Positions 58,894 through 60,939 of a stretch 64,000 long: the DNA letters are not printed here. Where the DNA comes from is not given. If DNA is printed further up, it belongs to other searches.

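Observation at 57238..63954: DUF917-hyuA-hyuB-hyuB operon: one A subunit with two diverged tandem B-subunit paralogs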

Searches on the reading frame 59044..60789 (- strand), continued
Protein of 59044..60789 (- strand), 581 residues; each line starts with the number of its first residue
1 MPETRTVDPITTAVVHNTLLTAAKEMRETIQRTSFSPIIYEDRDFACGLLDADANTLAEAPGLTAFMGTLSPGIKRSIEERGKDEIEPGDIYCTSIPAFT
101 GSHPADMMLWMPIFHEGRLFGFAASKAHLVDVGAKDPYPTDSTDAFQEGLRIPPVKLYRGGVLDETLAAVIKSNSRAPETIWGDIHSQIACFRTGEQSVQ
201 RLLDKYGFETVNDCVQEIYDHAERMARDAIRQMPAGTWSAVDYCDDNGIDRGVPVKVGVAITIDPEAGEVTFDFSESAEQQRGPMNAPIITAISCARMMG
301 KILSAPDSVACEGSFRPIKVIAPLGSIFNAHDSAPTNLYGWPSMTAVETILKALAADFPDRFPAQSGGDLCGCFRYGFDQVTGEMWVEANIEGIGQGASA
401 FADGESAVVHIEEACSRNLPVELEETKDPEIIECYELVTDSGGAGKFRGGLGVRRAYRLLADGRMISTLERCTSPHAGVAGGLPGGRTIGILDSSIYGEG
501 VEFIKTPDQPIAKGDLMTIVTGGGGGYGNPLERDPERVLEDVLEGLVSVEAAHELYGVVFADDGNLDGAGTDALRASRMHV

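Call 40: find_encoding_contigs(protein=P0029, flank=10000, max_places=2)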
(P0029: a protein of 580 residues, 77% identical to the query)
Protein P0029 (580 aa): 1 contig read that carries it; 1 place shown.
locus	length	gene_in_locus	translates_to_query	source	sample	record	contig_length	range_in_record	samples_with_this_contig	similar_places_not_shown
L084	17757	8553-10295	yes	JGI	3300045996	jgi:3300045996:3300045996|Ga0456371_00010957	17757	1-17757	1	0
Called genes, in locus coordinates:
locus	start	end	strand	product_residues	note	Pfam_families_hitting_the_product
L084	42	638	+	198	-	PF08352:oligo_HPY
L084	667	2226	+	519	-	PF05378:Hydant_A_N, PF13941:MutL (faint), PF01968:Hydantoinase_A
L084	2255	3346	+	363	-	PF06032:S-Me-THD_N, PF20906:S-Me-THD_C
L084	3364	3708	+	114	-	PF19585:DUF6092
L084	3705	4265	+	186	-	PF00881:Nitroreductase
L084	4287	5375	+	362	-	PF06032:S-Me-THD_N, PF20906:S-Me-THD_C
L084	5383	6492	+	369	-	PF06032:S-Me-THD_N, PF20906:S-Me-THD_C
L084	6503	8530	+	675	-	PF05378:Hydant_A_N, PF19278:Hydant_A_C (faint), PF01968:Hydantoinase_A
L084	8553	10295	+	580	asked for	PF02538:Hydantoinase_B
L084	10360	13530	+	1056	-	PF25852:DUF6242_C (faint), PF02012:BNR (faint), PF15902:Sortilin-Vps10 (weak), PF15899:BNR_6 (faint), PF15902:Sortilin-Vps10 (weak)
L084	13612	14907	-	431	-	PF00890:FAD_binding_2 (weak), PF01266:DAO, PF01494:FAD_binding_3, PF01946:Thi4, PF03486:HI0933_like (weak), PF07992:Pyr_redox_2 (weak), PF12831:FAD_oxidored, PF26311:ETF-QO_FixC_C, +4 more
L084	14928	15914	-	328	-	PF01012:ETF, PF00766:ETF_alpha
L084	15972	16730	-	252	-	PF01012:ETF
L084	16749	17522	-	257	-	PF00378:ECH_1, PF16113:ECH_2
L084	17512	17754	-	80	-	PF00132:Hexapep (weak)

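Call 49: search_protein_families(library=pfam, proteins=[L034:11675-12511:+, L034:11992-13716:+, L034:13713-14822:+, L034:14931-16511:+, L034:16542-17543:+, L012:25-1257:+, L012:1285-3081:+, L012:3078-4283:+])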
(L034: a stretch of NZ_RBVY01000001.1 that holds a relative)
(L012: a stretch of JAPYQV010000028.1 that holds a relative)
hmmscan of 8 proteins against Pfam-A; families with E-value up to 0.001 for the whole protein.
L034:11675-12511:+ (278 aa): 1 family
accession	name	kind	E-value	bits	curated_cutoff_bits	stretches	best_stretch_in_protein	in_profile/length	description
PF01177.27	Asp_Glu_race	-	6.9e-30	104.8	31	1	8-219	1-210/211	Asp/Glu/Hydantoin racemase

L034:11992-13716:+ (574 aa): 2 families
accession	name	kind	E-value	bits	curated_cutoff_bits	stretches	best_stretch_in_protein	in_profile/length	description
PF00557.29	Peptidase_M24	-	1.7e-60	204.8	23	1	357-555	3-207/208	Metallopeptidase family M24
PF01321.24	Creatinase_N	-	1.3e-10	42.4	22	1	216-348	1-128/128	Creatinase/Prolidase N-terminal domain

L034:13713-14822:+ (369 aa): 3 families
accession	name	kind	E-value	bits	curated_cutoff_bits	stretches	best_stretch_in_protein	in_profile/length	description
PF00107.32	ADH_zinc_N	-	3.2e-14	53.4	31.8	1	196-300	3-107/129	Zinc-binding dehydrogenase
PF13602.12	ADH_zinc_N_2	-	2.2e-12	48.5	27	1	227-365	2-134/134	Zinc-binding dehydrogenase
PF08240.17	ADH_N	-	5.4e-09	36.7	23.5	1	64-125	1-61/104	Alcohol dehydrogenase GroES-like domain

L034:14931-16511:+ (526 aa): 1 family
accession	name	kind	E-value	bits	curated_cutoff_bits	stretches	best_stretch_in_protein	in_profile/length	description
PF02538.19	Hydantoinase_B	-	6.9e-144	480.6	26.8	1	9-523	1-518/519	Hydantoinase B/oxoprolinase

L034:16542-17543:+ (333 aa): 4 families
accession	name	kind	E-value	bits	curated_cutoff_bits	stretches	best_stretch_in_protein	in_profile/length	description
PF00005.33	ABC_tran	-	4e-33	115.4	25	1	46-188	1-137/137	ABC transporter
PF13304.12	AAA_21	-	7.1e-12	46.4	27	1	156-217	234-298/304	AAA domain, putative AbiEii toxin, Type IV TA system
PF00004.35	AAA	-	5.3e-05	24.1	21.2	0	61-224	3-116/131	ATPase family associated with various cellular activities (AAA)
PF13476.12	AAA_23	-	0.00013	23.1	27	1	42-77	6-40/201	AAA domain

L012:25-1257:+ (410 aa): 1 family
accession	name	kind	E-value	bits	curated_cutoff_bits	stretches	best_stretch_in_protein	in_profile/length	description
PF02538.19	Hydantoinase_B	-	5.1e-95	319.3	26.8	1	2-356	177-519/519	Hydantoinase B/oxoprolinase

L012:1285-3081:+ (598 aa): 1 family
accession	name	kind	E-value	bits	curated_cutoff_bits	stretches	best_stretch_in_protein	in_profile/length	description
PF02538.19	Hydantoinase_B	-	3.7e-155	517.8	26.8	1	7-535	1-519/519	Hydantoinase B/oxoprolinase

L012:3078-4283:+ (401 aa): 4 families
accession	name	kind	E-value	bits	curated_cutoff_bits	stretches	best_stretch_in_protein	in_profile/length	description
PF00108.29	Thiolase_N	-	8.8e-77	258.4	26.4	1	5-268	2-259/260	Thiolase, N-terminal domain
PF02803.24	Thiolase_C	-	4.5e-45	152.7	27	1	277-400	2-123/123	Thiolase, C-terminal domain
PF00109.32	ketoacyl-synt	-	2.8e-05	24.3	20.8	1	82-123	166-208/252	Beta-ketoacyl synthase, N-terminal domain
PF22691.2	Thiolase_C_1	-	7.7e-05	22.9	28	0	346-396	83-132/144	Thiolase C-terminal domain-like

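Call 68: find_related_loci(query=A1, collection=metagenome_contigs, flank=10000)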
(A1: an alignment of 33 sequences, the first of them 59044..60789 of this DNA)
Query A1 (581 aa) in metagenome_contigs; peptide patterns used: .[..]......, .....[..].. (x = any residue, [..] = any of these).
469 stretches matched a pattern; 14 encode a relative of the query (tblastn E <= 1e-3); 13 distinct loci.
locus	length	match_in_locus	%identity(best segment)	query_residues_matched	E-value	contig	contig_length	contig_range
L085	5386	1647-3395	87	1-581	0e+0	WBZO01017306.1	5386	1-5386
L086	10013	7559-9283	69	1-576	0e+0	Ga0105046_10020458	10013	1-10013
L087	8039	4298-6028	67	3-579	0e+0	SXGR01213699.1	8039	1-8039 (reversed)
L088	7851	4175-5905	67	3-579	0e+0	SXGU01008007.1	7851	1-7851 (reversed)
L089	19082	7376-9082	61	7-575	0e+0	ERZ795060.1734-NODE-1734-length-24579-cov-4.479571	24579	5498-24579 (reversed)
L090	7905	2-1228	62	151-560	4e-162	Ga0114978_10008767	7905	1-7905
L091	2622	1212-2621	84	1-273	4e-168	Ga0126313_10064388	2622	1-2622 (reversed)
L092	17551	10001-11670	70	3-560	0e+0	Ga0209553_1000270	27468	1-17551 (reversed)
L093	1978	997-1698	68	7-240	3e-110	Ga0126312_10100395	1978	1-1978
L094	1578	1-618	78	377-581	3e-100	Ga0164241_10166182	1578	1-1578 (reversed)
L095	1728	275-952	64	337-563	2e-89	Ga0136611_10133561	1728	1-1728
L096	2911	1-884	55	218-576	1e-65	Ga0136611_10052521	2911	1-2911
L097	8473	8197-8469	65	7-97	6e-33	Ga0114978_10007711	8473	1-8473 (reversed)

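Call 72: predict_structure(alignment_id=A1)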
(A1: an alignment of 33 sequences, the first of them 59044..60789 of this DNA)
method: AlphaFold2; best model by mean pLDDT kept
length: 581 residues; sequences in the alignment: 33
mean_pLDDT: 78.1   pTM: 0.81
mean pLDDT of the five models: 78.1, 76.9, 75.7, 74.7, 74.3
residues with pLDDT >= 90: 197; 70-90: 238; 50-70: 81; < 50: 65
segments of 3 or more residues with pLDDT < 50: 1-3, 37-43, 99-105, 129-151, 406-428
pLDDT, mean of each block of 10 residues (from residue 1): 63 92 86 54 68 89 61 85 86 66 58 94 72 38 40 72 78 62 79 93 95 93 93 96 85 92 97 96 79 85 79 91 91 64 82 83 66 63 63 64 47 30 41 82 89 83 79 81 88 92 81 88 86 94 92 96 93 92 74
secondary structure, 60 per line:
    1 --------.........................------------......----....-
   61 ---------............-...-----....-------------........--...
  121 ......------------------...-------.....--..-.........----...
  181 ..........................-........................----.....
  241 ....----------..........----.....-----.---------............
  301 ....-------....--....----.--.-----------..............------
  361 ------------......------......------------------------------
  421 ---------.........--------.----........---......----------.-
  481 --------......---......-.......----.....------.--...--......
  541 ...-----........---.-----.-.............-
elements in order: H9-33 E46-51 E56-59 H70-81 E91-94 E108-115 E118-126 E155-159 H165-173 H178-206 H208-231 E236-244 E255-264 E269-273 H289-304 H312-315 E318-321 H341-354 E373-378 E385-390 E430-438 E452-459 E463-468 E489-494 E498-503 E505-511 E516-520 H535-543 H549-556 H568-580

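Call 75: fold_search(model_id=the predicted structure, library=pdb)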
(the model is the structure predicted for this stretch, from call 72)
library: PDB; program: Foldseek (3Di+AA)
matches with E <= 10: 744; with E <= 0.001: 7
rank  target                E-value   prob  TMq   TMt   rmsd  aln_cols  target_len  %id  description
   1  9h03_A                4.8e-44  1.00  0.83  0.40   4.7       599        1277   32  NMHase, dihydrouridine, 2.1A, CC_mask=0.7859 (released 2025-10-15)
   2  6yra_B                1.2e-36  1.00  0.82  0.82   4.7       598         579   30  Crystal structure of ATP-dependent caprolactamase from Pseudomonas jessenii (released 2021-04-21)
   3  5m45_A                4.9e-34  1.00  0.81  0.63   5.1       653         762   21  Structure of Acetone Carboxylase purified from Xanthobacter autotrophicus (released 2017-08-09)
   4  5l9w_A                3.1e-33  1.00  0.80  0.69   5.0       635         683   22  Crystal structure of the Apc core complex (released 2017-01-18)
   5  5svc_A                4.7e-33  1.00  0.80  0.63   5.1       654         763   21  Mechanism of ATP-Dependent Acetone Carboxylation, Acetone Carboxylase nucleotide-free structure (released 2017-08-09)
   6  5svb_A                1.8e-29  1.00  0.77  0.61   5.3       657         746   20  Mechanism of ATP-Dependent Acetone Carboxylation, Acetone Carboxylase AMP bound structure (released 2017-08-09)
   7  5svb_D                9.7e-29  1.00  0.77  0.61   5.2       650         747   21  Mechanism of ATP-Dependent Acetone Carboxylation, Acetone Carboxylase AMP bound structure (released 2017-08-09)
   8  8c7o_A                4.9e-02  0.69  0.15  0.30  11.8       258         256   10  Unliganded transcriptional pleiotropic repressor CodY from Staphylococcus aureus (released 2023-06-28)
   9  8d2j_B                5.8e-02  0.04  0.08  0.08  22.0       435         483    9  A novel insecticidal protein from ferns IPD113_Cow. (released 2023-11-08)
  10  8c7t_A                7.1e-02  0.51  0.14  0.27  12.7       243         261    9  Unliganded transcriptional pleiotropic repressor CodY from Enterococcus faecalis (released 2023-06-28)
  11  8w26                  7.5e-02  0.28  0.15  0.22  16.0       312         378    9  X-ray crystal structure of the GAF-PHY domains of SyB-Cph1 (released 2024-05-22)
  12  1ykd_B                7.5e-02  0.23  0.14  0.20  18.3       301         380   11  Crystal Structure of the Tandem GAF Domains from a Cyanobacterial Adenylyl Cyclase: Novel Modes of Ligand-Binding and  (released 2005-02-22)
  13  9rcc_A                7.9e-02  0.15  0.13  0.15  19.6       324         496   13  PrPfr hybrid state of the Pseudomonas aeruginosa bacteriophytochrome / PaBphP (released 2025-09-03)
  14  9bvk_A                7.9e-02  0.06  0.07  0.06  26.5       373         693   10  Vitamin K-dependent gamma-carboxylase with factor IX propeptide and glutamate-rich region and with vitamin K hydroquin (released 2025-01-22)
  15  4bwi_B                8.3e-02  0.25  0.13  0.19  23.0       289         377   13  Structure of the phytochrome Cph2 from Synechocystis sp. PCC6803 (released 2013-10-30)
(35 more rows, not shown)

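Call 76: search_protein_families(library=ncbifam, proteins=[L080:3281-4831:+, L080:4844-5932:+, L080:5934-6257:+, L080:6254-6856:+, L080:6841-7938:+, L080:1144-2181:+], max_evalue=0.001)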
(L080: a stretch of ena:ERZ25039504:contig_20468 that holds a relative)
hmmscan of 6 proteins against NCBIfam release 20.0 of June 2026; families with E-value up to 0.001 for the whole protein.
L080:3281-4831:+ (516 aa): 5 families
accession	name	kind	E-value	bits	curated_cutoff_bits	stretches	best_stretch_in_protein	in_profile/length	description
NF050156.1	CapLactmsAlpCapA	equivalog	4.4e-29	101.3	1000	2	122-363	134-381/689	caprolactamase subunit alpha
NF042975.2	AcphenoCarb_ApcC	equivalog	4.1e-16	58.3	1500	1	141-363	166-398/733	acetophenone carboxylase subunit gamma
NF042960.1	AcphenoCarb_ApcA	equivalog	1.3e-07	30.3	1250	1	179-360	176-361/658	acetophenone carboxylase subunit alpha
NF040745.1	accessory_GlmL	equivalog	0.00011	21.1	475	0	264-297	243-276/459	methylaspartate mutase accessory protein GlmL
TIGR03123.1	one_C_unchar_1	hypoth_equivalog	0.0007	18.9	244.1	0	226-290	88-150/327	probable H4MPT-linked C1 transfer pathway protein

L080:4844-5932:+ (362 aa): 2 families
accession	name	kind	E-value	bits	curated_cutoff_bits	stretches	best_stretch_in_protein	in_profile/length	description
NF058532.1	CH3_S_uro_de_S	equivalog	8.8e-32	110.4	450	1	6-324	5-321/352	S-methyl thiohydantoin desulfurase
NF058529.1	thiohydan_desulf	equivalog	2.2e-25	89.5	440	1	8-325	7-329/362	thiohydantoin desulfurase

L080:5934-6257:+ (107 aa): 0 families

L080:6254-6856:+ (200 aa): 6 families
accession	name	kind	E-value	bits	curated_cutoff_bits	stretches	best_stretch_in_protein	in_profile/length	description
TIGR02476.1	BluB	equivalog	3.1e-11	43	150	1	3-64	4-65/205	5,6-dimethylbenzimidazole synthase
NF008033.1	PRK10765.1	equivalog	5.1e-08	32.6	223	1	10-155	6-160/240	oxygen-insensitive NADPH nitroreductase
NF003768.0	PRK05365.1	equivalog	2.6e-07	30.3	152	1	6-86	15-94/200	malonic semialdehyde reductase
TIGR03553.1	F420_FbiB_CTERM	equivalog_domain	9.4e-07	28.8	249.55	0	12-59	3-50/194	F420 biosynthesis protein FbiB, C-terminal domain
TIGR03605.1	antibiot_sagB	domain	1e-06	28.4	78.4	1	72-144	91-162/173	SagB family peptide dehydrogenase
NF009810.0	PRK13294.1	equivalog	3.1e-06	26.3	304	0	12-59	258-305/449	coenzyme F420-0:L-glutamate ligase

L080:6841-7938:+ (365 aa): 2 families
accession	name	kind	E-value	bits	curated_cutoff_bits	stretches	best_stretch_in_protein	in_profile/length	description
NF058532.1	CH3_S_uro_de_S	equivalog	3.2e-24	85.6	450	1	4-335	2-323/352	S-methyl thiohydantoin desulfurase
NF058529.1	thiohydan_desulf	equivalog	3e-22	79.2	440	2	187-337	189-332/362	thiohydantoin desulfurase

L080:1144-2181:+ (345 aa): 187 families (the best 25 are shown)
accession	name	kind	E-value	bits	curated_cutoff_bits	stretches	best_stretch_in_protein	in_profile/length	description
NF007010.1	PRK09473.1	subfamily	8.1e-106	353.3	575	1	20-335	1-315/318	oligopeptide ABC transporter ATP-binding protein OppD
NF008246.0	PRK11022.1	equivalog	5e-104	347.9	541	1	20-333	3-316/326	dipeptide ABC transporter ATP-binding protein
NF043079.1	MMSYN1_0167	equivalog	1.5e-93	314.5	740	2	97-336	297-537/561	oligopeptide ABC transporter ATP-binding protein OppD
NF011713.0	PRK15134.1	equivalog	2.9e-81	273.7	834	1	17-276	2-262/529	microcin C ABC transporter ATP-binding protein YejF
NF007613.0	PRK10261.1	equivalog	6.1e-80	269.4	1077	1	17-278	9-276/623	glutathione ABC transporter ATP-binding protein GsiA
TIGR02770.1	nickel_nikD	equivalog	1.5e-74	250.3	318.7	1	41-272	3-227/230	nickel import ATP-binding protein NikD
NF047578.1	opine_ATP_CntD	equivalog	6.8e-73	245.2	380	1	21-278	3-257/266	staphylopine uptake ABC transporter ATP-binding protein CntD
NF047576.1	opine_ATP_CntF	equivalog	9.3e-73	244.7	385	1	21-278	3-257/264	staphylopine uptake ABC transporter ATP-binding protein CntF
NF008453.0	PRK11308.1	subfamily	2.5e-72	243.9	408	1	14-338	6-330/334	dipeptide ABC transporter ATP-binding protein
NF011674.0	PRK15093.1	equivalog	4.5e-69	233.1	627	1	19-334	2-324/330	putrescine export ABC transporter ATP-binding protein SapD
NF011659.0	PRK15079.1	equivalog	5.6e-67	225.8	540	1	21-335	21-332/334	murein tripeptide/oligopeptide ABC transporter ATP binding protein OppF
NF043071.1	DppF_dipep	equivalog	8.2e-59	199.6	660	1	27-334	20-327/331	dipeptide ABC transporter ATP-binding subunit DppF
TIGR02769.1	nickel_nikE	equivalog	4.1e-56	190.4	332.55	1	29-261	16-241/265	nickel import ATP-binding protein NikE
NF007739.0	PRK10419.1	subfamily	2.6e-51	174.7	354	1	29-258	17-239/268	nickel ABC transporter ATP-binding protein NikE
NF043078.1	MMSYN1_0168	equivalog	4.3e-49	167.7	800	2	163-275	486-598/649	oligopeptide ABC transporter ATP-binding protein OppF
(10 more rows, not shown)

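Call 77: find_encoding_contigs(protein=P0003, flank=6000, max_places=2)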
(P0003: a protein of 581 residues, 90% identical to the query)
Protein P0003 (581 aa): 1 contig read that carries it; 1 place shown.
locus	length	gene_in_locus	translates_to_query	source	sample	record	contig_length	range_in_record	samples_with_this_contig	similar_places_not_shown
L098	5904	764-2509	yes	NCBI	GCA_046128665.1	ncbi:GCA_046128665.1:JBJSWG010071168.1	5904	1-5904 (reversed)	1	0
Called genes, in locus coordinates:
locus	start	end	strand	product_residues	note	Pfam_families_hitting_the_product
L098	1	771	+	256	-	?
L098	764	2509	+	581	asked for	PF02538:Hydantoinase_B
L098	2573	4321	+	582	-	PF02538:Hydantoinase_B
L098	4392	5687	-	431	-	PF00890:FAD_binding_2 (weak), PF01266:DAO, PF01494:FAD_binding_3, PF01946:Thi4, PF03486:HI0933_like (weak), PF07992:Pyr_redox_2, PF12831:FAD_oxidored, PF26311:ETF-QO_FixC_C, +4 more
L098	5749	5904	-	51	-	?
